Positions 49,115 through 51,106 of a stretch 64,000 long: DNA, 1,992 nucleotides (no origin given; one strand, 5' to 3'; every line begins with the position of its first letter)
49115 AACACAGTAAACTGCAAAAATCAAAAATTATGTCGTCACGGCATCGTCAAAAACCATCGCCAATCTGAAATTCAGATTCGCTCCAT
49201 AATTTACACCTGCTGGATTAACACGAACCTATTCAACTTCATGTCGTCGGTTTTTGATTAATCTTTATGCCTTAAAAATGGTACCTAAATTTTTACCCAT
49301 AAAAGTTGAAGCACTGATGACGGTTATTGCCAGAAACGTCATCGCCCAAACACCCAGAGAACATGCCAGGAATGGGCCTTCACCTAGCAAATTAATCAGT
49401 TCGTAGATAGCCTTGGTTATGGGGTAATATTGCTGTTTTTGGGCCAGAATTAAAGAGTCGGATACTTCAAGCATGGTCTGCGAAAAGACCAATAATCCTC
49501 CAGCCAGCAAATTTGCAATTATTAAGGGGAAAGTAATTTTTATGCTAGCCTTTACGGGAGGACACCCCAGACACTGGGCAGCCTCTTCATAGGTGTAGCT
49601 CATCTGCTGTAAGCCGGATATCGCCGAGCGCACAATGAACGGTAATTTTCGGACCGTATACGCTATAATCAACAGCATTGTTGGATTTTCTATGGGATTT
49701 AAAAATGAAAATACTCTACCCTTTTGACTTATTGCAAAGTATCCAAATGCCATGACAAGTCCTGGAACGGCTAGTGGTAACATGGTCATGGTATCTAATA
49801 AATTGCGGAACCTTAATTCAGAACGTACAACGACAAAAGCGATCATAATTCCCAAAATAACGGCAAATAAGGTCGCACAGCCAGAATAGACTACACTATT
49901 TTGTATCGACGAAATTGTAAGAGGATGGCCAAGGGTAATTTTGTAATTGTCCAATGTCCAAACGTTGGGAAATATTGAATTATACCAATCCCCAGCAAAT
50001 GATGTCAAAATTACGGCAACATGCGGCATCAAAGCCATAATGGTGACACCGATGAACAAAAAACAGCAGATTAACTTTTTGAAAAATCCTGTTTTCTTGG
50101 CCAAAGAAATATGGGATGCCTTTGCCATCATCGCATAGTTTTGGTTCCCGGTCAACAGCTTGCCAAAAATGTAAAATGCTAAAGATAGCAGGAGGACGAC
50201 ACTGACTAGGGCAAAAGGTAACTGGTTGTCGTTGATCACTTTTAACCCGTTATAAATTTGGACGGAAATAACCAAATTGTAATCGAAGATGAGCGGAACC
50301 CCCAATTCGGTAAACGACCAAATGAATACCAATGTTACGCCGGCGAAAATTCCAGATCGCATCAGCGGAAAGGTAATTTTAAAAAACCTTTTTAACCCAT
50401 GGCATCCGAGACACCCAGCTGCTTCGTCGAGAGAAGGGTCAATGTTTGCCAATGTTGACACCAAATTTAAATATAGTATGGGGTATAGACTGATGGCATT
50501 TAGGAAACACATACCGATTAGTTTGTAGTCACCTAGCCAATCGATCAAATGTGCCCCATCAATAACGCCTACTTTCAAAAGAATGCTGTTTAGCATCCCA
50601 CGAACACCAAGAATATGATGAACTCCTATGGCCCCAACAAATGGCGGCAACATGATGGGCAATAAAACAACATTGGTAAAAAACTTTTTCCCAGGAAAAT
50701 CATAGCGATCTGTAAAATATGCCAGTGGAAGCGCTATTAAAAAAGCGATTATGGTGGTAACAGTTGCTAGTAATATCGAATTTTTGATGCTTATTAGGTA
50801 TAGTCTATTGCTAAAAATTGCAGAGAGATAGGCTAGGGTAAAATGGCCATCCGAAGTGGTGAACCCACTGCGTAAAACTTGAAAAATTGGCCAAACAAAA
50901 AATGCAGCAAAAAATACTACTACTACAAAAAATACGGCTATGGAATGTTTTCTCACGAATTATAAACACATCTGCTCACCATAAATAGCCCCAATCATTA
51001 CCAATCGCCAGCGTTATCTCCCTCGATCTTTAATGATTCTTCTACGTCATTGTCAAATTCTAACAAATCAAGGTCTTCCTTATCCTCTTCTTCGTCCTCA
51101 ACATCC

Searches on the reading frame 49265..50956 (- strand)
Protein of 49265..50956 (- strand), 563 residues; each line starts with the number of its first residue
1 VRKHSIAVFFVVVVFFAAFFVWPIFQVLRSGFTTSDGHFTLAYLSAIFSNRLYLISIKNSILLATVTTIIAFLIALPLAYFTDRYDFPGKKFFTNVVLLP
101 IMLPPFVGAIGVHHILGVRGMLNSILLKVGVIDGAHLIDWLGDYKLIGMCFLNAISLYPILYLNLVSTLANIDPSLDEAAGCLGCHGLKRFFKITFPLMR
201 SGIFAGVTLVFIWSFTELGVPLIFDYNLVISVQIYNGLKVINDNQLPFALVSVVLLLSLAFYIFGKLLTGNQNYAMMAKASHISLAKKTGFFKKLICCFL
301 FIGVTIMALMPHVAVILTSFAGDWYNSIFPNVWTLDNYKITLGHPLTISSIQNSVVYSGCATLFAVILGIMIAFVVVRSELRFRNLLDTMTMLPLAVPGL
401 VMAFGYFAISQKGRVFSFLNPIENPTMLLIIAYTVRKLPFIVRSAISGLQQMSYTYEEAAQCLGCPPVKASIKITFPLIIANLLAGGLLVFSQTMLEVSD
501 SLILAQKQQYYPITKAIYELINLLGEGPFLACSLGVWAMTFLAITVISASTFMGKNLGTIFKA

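Call 9: search_protein_families(library=ncbifam, proteins=[window:49265-50956:-], max_evalue=0.01)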
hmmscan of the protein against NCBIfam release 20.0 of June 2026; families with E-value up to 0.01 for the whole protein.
window:49265-50956:- (563 aa): 29 families (the best 25 are shown)
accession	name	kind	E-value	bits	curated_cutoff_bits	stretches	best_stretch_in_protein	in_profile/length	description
TIGR03262.1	PhnU2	equivalog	2.9e-52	178.1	593.25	1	7-507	5-490/546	putative 2-aminoethylphosphonate ABC transporter permease subunit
TIGR01581.1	Mo_ABC_porter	hypoth_equivalog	7.1e-41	140.1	210.3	2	52-262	18-221/225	ABC transporter permease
TIGR02141.1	modB_ABC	equivalog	1.2e-39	136.1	182.6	2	354-548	3-203/208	molybdate ABC transporter permease subunit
NF040839.1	tungstate_WtpB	equivalog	5.9e-38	130.9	340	2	339-517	34-212/251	tungstate ABC transporter permease WtpB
NF006939.0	PRK09421.1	equivalog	5.6e-36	124.1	262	2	56-271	11-223/230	molybdate ABC transporter permease subunit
TIGR02139.1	permease_CysT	equivalog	6.2e-36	124.3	246.1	2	334-508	35-214/265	sulfate ABC transporter permease subunit CysT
TIGR00969.1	3a0106s02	subfamily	3.9e-34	118.3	240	2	297-498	20-215/272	sulfate ABC transporter permease subunit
NF007044.0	PRK09497.1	equivalog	1.5e-33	116.5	348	2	8-264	11-269/285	spermidine/putrescine ABC transporter permease PotB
NF011624.0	PRK15050.1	equivalog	3.5e-29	101.9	247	2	4-266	23-283/297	2-aminoethylphosphonate ABC transporter permease subunit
NF008208.0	PRK10971.1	equivalog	1.4e-27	96.9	415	2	335-503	44-217/277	sulfate/thiosulfate ABC transporter permease CysT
NF007963.0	PRK10683.1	equivalog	1.6e-25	90.2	489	2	46-260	88-299/317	putrescine ABC transporter permease PotH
NF007047.0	PRK09500.1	equivalog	6.4e-23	81.7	326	2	301-523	11-224/257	spermidine/putrescine ABC transporter permease PotC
TIGR03226.1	PhnU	equivalog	6.2e-22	78.4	283.45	2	5-266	42-301/311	2-aminoethylphosphonate ABC transporter permease subunit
NF043074.1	MMSYN1_0196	equivalog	3.3e-20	72.5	350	2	294-495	12-207/277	spermidine/putrescine ABC transporter permease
TIGR02140.1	permease_CysW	equivalog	4.3e-19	69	329.1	2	335-499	33-202/261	sulfate ABC transporter permease subunit CysW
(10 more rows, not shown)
